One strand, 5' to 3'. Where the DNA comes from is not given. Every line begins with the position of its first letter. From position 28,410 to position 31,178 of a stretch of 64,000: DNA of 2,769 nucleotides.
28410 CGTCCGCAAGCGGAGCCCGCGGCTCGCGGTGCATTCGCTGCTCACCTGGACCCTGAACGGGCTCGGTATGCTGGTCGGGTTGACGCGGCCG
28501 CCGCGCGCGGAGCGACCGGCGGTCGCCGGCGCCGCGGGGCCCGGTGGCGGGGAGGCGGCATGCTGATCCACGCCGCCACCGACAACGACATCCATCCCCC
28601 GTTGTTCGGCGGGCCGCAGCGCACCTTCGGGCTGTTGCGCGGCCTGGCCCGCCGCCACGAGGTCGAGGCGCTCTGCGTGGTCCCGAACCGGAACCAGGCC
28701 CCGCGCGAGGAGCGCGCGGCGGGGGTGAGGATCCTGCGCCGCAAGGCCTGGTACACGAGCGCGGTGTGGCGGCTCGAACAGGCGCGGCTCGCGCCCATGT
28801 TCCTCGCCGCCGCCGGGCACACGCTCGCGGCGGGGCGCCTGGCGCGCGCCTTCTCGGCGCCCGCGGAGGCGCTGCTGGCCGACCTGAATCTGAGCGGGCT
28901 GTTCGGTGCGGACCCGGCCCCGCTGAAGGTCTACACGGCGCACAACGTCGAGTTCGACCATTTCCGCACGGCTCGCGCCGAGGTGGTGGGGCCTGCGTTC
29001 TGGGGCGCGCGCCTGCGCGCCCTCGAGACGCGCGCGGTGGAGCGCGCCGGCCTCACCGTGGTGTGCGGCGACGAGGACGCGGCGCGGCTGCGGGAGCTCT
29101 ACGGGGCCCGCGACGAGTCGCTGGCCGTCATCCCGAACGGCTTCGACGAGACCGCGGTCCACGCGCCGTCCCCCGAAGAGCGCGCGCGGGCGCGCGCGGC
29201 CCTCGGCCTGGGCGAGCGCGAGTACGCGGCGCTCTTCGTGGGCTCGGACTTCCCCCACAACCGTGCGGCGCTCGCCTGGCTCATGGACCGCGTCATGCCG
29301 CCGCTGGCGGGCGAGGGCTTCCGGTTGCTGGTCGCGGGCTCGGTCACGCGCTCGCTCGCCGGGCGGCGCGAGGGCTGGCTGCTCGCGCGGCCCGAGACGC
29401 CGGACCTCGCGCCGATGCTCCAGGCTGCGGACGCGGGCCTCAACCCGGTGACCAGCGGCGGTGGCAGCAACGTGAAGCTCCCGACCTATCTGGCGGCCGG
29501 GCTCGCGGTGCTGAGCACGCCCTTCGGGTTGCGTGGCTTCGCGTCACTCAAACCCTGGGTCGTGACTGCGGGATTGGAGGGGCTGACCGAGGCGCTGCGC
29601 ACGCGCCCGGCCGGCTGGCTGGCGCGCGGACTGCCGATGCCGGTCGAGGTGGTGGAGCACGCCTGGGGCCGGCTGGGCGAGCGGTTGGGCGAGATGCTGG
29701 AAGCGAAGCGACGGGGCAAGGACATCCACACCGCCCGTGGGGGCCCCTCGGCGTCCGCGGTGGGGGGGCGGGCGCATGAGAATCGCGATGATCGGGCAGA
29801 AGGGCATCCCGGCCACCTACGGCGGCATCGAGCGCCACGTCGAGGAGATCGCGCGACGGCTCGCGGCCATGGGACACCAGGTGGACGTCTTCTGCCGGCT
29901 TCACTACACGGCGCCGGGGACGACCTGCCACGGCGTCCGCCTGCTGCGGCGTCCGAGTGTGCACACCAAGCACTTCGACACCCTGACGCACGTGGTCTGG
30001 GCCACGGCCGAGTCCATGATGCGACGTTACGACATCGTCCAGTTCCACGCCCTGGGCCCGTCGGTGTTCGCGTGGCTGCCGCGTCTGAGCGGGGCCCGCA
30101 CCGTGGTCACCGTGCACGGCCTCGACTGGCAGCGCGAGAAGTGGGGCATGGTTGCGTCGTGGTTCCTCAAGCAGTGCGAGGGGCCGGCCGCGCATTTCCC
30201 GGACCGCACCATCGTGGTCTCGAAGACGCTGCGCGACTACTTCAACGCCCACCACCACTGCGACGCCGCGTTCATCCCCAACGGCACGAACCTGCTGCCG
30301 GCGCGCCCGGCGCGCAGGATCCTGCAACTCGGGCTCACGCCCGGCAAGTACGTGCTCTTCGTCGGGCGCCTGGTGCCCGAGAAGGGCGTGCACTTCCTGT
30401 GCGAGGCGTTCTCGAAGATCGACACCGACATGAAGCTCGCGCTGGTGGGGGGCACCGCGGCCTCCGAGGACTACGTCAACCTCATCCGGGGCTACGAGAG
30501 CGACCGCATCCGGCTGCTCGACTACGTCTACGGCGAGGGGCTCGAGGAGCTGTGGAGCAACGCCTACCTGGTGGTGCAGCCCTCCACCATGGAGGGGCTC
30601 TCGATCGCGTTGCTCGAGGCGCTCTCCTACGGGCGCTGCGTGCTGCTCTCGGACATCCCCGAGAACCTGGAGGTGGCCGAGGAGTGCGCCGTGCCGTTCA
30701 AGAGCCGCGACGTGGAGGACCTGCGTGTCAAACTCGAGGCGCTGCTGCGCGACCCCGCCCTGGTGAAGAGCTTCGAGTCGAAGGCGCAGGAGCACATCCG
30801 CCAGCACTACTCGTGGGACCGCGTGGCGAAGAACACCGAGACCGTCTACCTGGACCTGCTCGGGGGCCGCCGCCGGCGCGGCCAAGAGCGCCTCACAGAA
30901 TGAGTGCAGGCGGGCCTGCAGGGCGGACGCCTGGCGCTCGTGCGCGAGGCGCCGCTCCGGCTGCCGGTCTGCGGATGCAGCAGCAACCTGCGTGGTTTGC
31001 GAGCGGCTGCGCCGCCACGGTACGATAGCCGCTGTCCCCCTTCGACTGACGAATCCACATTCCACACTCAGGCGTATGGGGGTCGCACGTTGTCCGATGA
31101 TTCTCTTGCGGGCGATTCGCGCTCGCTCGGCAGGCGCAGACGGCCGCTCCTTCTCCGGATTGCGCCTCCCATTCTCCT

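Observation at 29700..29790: G7 homopolymer exactly at a GT4/GT4 gene junction removes the upstream gene's stop codon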

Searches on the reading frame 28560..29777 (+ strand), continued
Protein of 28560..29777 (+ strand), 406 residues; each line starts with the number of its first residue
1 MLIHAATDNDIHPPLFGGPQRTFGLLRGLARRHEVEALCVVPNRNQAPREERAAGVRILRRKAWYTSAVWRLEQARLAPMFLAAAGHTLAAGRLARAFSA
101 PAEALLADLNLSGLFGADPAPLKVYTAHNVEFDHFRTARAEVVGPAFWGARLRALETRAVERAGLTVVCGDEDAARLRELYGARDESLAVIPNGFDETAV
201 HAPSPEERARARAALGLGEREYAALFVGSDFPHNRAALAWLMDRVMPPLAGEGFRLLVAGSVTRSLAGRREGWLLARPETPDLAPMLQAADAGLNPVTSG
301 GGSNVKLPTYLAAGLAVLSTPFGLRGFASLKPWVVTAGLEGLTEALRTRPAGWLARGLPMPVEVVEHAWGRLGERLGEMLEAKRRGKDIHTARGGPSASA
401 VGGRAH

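Call 18: find_related_loci(query=window:28560-29777:+, collection=metagenome_contigs, flank=3000)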
Query window:28560-29777:+ (406 aa) in metagenome_contigs; peptide patterns used: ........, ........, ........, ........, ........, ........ (x = any residue, [..] = any of these).
486 stretches matched a pattern; 34 encode a relative of the query (tblastn E <= 1e-3); 34 distinct loci.
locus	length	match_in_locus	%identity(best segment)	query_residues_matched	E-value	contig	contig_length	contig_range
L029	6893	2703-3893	92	1-397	0e+0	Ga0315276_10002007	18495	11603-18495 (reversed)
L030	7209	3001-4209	87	1-403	0e+0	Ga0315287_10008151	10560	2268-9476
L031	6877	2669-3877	87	1-403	0e+0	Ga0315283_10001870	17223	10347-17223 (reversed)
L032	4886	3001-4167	88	1-389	0e+0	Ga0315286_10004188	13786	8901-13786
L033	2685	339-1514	88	1-392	0e+0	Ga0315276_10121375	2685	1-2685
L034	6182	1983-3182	88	1-400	0e+0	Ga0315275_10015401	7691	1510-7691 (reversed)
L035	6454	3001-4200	88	1-400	0e+0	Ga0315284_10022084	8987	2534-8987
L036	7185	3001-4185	87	2-396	0e+0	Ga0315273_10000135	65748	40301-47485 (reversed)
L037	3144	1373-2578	85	1-402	0e+0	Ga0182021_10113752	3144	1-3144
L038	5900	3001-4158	75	1-386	0e+0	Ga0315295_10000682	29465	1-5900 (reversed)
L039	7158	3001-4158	70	1-386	2e-166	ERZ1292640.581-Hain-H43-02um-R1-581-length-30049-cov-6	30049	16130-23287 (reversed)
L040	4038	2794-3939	63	1-383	2e-151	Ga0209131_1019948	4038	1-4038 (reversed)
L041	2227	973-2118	63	1-383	1e-157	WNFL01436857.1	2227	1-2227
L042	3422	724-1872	64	1-383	3e-149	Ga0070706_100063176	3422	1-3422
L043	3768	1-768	85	126-381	1e-141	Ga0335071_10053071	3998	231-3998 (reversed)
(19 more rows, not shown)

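Call 58: search_protein_families(library=ncbifam, proteins=[window:28560-29777:+], max_evalue=0.001)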
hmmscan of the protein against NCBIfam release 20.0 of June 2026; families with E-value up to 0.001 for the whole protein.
window:28560-29777:+ (406 aa): 2 families
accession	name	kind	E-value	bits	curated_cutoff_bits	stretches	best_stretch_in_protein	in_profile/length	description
TIGR03449.1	mycothiol_MshA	equivalog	1.8e-05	23.9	462.5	1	155-228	157-227/406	D-inositol-3-phosphate glycosyltransferase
TIGR03087.1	stp1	hypoth_equivalog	2.8e-05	23.5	316.65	0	149-328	159-336/397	TIGR03087 family PEP-CTERM/XrtA system glycosyltransferase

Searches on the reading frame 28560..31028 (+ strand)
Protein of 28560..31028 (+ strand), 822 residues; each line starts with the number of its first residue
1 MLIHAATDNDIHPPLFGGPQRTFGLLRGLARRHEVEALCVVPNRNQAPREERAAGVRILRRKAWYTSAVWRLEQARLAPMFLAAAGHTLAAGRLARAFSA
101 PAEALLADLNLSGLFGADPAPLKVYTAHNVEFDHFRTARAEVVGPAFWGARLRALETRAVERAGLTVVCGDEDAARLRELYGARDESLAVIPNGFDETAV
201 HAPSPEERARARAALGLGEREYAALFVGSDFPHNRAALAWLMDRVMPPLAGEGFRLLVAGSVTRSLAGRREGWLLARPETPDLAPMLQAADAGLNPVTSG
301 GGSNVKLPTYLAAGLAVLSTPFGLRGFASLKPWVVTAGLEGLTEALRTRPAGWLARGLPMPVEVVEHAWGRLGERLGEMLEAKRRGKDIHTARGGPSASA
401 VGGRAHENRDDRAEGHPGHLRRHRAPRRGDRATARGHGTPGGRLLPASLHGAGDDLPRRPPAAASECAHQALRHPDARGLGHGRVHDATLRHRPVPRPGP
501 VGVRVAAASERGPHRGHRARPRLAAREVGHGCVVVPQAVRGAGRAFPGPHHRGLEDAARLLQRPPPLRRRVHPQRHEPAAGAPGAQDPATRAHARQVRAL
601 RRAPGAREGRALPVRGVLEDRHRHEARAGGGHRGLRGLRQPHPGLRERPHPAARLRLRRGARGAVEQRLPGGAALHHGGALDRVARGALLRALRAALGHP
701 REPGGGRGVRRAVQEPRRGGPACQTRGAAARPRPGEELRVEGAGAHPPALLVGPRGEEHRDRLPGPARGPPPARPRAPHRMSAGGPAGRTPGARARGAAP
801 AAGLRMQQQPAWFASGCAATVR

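Call 7: search_protein_families(library=pfam, proteins=[window:28560-31028:+], max_evalue=0.01)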
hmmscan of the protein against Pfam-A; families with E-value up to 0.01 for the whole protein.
window:28560-31028:+ (822 aa): 2 families
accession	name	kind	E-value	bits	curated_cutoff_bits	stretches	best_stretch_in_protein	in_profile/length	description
PF13439.12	Glyco_transf_4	-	9.9e-09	35.9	28.5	1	22-197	8-168/170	Glycosyltransferase Family 4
PF13692.12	Glyco_trans_1_4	-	3.4e-06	27.8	27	1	224-325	4-112/142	Glycosyl transferases group 1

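Call 14: find_encoding_contigs(protein=window:28560-31028:+, flank=3000, max_places=4)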
Protein window:28560-31028:+ (822 aa): no gene with exactly this product is on record in the collection.

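Call 35: list_cluster_members(proteins=[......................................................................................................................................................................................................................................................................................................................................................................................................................, window:28560-31025:+, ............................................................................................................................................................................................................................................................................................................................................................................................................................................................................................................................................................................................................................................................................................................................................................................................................, window:29776-30900:+, window:29737-30900:+, window:27544-28563:+, P0001, P0008])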
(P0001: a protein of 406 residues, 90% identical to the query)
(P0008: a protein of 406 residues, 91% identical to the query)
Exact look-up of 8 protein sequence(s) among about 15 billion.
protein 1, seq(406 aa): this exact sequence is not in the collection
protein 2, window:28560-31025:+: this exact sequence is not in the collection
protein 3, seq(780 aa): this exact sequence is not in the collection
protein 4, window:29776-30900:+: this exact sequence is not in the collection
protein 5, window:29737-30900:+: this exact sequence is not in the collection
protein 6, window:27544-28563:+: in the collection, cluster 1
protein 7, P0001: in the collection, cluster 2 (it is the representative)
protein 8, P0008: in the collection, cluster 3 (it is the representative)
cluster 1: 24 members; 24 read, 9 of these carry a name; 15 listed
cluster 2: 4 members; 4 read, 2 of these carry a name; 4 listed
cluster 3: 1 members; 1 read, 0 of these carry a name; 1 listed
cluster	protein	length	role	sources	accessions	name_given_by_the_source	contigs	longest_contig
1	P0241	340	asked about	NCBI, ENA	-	-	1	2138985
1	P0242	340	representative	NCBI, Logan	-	-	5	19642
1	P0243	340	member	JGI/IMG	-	glycosyltransferase involved in cell wall biosynthesis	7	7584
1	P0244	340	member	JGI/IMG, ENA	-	hypothetical protein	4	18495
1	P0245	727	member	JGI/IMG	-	glycosyltransferase involved in cell wall biosynthesis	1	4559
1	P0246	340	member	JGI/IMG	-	glycosyltransferase involved in cell wall biosynthesis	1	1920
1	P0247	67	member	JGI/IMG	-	hypothetical protein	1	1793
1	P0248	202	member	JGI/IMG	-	hypothetical protein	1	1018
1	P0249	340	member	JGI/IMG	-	hypothetical protein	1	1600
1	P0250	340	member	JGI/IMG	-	hypothetical protein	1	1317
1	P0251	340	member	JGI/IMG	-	glycosyltransferase involved in cell wall biosynthesis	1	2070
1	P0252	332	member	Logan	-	-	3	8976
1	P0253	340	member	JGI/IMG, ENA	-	-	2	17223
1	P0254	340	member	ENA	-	-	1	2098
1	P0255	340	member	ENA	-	-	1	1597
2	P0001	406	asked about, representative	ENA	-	-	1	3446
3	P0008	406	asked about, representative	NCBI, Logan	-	-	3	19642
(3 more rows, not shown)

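Call 37: find_encoding_contigs(protein=P0245, flank=3000, max_places=2)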
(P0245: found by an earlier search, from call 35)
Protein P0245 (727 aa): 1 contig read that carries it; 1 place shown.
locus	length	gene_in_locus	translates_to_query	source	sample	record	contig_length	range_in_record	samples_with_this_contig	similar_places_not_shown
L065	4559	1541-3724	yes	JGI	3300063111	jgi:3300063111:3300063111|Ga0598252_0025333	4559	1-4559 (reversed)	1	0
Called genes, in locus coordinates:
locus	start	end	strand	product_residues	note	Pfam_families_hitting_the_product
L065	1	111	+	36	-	?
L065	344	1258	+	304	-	PF02397:Bac_transf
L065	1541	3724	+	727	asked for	PF13439:Glyco_transf_4, PF13579:Glyco_trans_4_4, PF13641:Glyco_tranf_2_3 (faint), PF00534:Glycos_transf_1, PF13692:Glyco_trans_1_4, PF00535:Glycos_transf_2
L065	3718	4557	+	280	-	?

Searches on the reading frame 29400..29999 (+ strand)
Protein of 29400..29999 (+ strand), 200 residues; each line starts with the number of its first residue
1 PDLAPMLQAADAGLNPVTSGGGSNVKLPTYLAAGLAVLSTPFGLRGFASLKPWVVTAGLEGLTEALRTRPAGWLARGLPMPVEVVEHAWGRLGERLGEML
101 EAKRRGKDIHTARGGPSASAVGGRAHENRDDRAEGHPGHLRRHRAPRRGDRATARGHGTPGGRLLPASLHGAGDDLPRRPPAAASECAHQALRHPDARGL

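Call 53: find_homologous_proteins(query=window:29400-29999:+, max_evalue=0.001)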
Query window:29400-29999:+ (200 aa): 42 proteins with E <= 0.001 among 5040 candidates.
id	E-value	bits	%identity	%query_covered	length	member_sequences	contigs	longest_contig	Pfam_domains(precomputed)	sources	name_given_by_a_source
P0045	1.6e-56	210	88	55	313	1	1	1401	PF13439.13,PF13692.13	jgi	jgi:hypothetical protein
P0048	2.5e-52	196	87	54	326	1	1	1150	PF13439.13,PF13692.13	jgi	jgi:hypothetical protein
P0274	2.3e-40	157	75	52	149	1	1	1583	-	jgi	jgi:hypothetical protein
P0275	1.4e-38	151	73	55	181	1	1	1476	PF13692.13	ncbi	-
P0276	1.1e-33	135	78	44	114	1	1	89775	-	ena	-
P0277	5.2e-33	133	64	51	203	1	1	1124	PF13692.13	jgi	jgi:hypothetical protein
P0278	9.4e-33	132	62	52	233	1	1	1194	PF13692.13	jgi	jgi:hypothetical protein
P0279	1.1e-32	132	64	51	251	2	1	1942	PF13439.13,PF13692.13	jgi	-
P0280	2.1e-32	131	64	52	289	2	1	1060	PF13579.13,PF13439.13,PF13692.13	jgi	jgi:glycosyltransferase involved in cell wall biosynthesis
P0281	2.6e-32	130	59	57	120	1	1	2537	-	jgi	jgi:hypothetical protein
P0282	6.2e-32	129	64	45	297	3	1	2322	PF13692.13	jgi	jgi:hypothetical protein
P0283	7.1e-32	129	64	53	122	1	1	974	-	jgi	jgi:hypothetical protein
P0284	1.2e-31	128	60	52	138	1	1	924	-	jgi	jgi:hypothetical protein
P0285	7.6e-31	126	63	52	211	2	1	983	PF13692.13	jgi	jgi:Glycosyl transferases group 1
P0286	9.7e-31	125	62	54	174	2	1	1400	PF13692.13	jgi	-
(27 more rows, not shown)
